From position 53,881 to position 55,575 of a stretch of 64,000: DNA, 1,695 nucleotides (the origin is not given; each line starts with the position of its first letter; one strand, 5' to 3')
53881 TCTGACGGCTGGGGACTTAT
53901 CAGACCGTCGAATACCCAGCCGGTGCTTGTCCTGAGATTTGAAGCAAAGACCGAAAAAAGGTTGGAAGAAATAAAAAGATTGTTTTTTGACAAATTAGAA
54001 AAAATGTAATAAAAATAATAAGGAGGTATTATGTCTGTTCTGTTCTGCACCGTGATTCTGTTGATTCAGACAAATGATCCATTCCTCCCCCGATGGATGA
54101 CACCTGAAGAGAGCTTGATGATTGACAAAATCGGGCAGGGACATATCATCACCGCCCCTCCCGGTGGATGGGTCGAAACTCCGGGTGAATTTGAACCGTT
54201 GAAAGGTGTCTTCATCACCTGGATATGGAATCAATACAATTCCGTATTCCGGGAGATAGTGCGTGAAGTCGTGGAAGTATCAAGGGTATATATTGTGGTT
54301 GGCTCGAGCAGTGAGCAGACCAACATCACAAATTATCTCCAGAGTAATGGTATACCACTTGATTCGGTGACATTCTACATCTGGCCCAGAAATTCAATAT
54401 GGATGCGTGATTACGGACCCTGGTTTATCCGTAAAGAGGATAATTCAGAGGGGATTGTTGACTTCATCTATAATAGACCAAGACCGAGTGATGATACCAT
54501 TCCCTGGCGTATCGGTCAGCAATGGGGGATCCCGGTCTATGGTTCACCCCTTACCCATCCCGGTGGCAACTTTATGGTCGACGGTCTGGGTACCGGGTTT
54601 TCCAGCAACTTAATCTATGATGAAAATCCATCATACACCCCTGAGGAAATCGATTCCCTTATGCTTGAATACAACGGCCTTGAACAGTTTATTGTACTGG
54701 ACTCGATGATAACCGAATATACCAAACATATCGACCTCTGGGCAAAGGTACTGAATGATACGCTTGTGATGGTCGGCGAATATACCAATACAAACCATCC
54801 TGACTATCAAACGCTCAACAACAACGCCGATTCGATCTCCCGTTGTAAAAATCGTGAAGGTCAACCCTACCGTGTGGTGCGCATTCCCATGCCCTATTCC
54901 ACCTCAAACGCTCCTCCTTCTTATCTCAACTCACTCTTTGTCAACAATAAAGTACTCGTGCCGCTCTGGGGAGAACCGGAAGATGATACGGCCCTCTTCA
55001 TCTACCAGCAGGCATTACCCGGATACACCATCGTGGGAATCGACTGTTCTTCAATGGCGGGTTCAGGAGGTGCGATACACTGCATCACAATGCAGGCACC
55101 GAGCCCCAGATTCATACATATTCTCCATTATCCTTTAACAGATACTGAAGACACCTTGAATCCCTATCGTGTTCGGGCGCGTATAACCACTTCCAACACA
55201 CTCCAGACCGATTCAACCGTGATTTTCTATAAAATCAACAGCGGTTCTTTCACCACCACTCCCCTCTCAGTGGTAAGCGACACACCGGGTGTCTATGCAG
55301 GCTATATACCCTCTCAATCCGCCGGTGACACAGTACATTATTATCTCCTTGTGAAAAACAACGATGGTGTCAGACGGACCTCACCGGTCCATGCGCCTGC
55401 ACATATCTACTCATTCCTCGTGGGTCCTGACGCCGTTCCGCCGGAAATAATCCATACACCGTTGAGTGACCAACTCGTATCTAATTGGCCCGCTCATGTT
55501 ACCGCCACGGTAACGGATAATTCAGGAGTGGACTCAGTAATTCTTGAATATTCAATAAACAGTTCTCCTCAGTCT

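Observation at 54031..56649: T9SS-exported agmatine/peptidyl-arginine deiminase homologue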

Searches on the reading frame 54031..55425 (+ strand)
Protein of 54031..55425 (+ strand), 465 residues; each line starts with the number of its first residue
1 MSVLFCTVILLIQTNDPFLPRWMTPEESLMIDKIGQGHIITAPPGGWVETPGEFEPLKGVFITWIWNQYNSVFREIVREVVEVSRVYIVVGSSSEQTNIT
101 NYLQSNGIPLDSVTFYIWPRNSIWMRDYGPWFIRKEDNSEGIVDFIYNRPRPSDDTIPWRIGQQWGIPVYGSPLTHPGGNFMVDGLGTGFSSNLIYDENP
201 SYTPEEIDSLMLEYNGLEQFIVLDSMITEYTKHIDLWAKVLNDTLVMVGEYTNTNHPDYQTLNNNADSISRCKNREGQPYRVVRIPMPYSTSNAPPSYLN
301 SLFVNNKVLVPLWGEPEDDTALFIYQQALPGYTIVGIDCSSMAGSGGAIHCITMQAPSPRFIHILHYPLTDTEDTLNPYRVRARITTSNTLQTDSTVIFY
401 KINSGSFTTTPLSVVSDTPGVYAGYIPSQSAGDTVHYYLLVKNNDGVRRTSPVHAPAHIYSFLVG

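Call 30: search_protein_representatives(protein=window:54031-55425:+)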
Query: 465 residues. Proteins with E-value up to 0.001 (for the whole library): 5996; up to 1e-10: 3183; up to 1e-30: 1095. The best 150 are listed.
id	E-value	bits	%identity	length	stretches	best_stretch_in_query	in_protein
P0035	1.5e-236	801.7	73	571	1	6-465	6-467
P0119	6.5e-216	733.6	69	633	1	16-464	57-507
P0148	1.3e-213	726.0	65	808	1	1-464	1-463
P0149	1.2e-127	442.5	67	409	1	11-302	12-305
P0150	2.6e-124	431.5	74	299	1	211-464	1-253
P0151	2.9e-119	414.9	46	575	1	19-465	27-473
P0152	2.6e-117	408.4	47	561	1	14-441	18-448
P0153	2.0e-115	402.2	45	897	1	18-465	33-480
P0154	2.5e-112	392.0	63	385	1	182-464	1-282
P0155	3.3e-112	391.6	48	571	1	14-439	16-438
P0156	2.2e-111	388.9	56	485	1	15-363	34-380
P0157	7.9e-108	377.2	40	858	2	7-464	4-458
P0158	6.3e-103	361.0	47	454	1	8-359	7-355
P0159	8.1e-101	354.0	43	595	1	17-464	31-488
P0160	1.2e-99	350.1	43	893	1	14-463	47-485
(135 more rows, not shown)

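Call 50: find_related_loci(query=A3, collection=genome_contigs, flank=6000)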
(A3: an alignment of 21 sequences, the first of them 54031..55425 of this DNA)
Query A3 (465 aa) in genome_contigs; peptide patterns used: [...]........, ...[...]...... (x = any residue, [..] = any of these).
600 stretches matched a pattern (row limit reached: there are more); 597 encode a relative of the query (tblastn E <= 1e-3); the best 80 are kept; 80 distinct loci.
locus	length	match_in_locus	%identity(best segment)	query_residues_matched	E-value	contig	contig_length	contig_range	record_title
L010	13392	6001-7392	78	1-465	0e+0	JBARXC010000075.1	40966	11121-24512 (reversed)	MAG: bacterium isolate MFD12922_ilm_asm_bin33 k127_84697, whole genome shotgun sequence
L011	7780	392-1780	72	8-465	0e+0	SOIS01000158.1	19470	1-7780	MAG: Candidatus Cloacimonadota bacterium isolate E29_bin43 NODE_530_length_19470_cov_7.385836, whole genome shotgun sequ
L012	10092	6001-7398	69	1-464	0e+0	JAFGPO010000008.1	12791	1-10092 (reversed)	MAG: candidate division WOR-3 bacterium isolate Zod_Metabat.699 k87_861384, whole genome shotgun sequence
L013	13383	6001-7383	66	1-464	0e+0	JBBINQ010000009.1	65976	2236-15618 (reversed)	MAG: candidate division WOR-3 bacterium isolate SLS170214_bin_26 NODE_570_length_65976_cov_16.699792, whole genome shotg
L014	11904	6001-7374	66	1-464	0e+0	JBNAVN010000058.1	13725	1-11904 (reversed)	MAG: bacterium isolate Kamch4342-D-MF-039 bin23.fa-58, whole genome shotgun sequence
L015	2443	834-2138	42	19-463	4e-102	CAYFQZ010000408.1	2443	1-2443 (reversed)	MAG TPA_asm: uncultured Ignavibacteria bacterium isolate ERP108616_co1_151 genome assembly, contig: k119_1572384, whole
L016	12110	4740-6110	38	19-465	9e-98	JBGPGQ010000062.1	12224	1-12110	MAG: Bacteroidota bacterium isolate OBJ_0618_7090110_39 k141_9233484_length_12224_cov_16.1740, whole genome shotgun sequ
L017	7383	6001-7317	40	16-464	4e-95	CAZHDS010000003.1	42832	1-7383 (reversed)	MAG TPA_asm: uncultured Ignavibacteriales bacterium isolate binchicken_co86_98 genome assembly, contig: NODE_75_length_4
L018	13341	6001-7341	41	4-452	7e-94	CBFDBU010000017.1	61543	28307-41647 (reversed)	MAG TPA_asm: uncultured bacterium isolate SRR26215678_binner123_Refined_106 genome assembly, contig: ERZ25073496.240, wh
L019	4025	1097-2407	40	18-464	7e-94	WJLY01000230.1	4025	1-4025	MAG: Candidatus Effluviviaceae Genus IV sp. isolate Bin_501 k141_3475878, whole genome shotgun sequence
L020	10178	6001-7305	40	19-464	8e-93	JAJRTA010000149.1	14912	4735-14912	MAG: Candidatus Zixiibacteriota bacterium isolate Dive96_bin1.186 k141_3092985, whole genome shotgun sequence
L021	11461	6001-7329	38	10-464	6e-92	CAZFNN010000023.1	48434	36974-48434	MAG TPA_asm: uncultured Ignavibacteria bacterium isolate SRP323723_co1_126 genome assembly, contig: NODE_586_length_4843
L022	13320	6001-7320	41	13-463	4e-92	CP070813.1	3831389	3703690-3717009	MAG: Candidatus Zixiibacteriota bacterium isolate bin119 chromosome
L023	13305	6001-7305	40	19-464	4e-92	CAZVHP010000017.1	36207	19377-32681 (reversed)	MAG TPA_asm: uncultured Ignavibacteriales bacterium isolate SRP241341_co1_208 genome assembly, contig: NODE_1383_length_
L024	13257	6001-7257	41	15-446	8e-92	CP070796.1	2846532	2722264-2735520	MAG: Candidatus Zixiibacteriota bacterium isolate bin142 chromosome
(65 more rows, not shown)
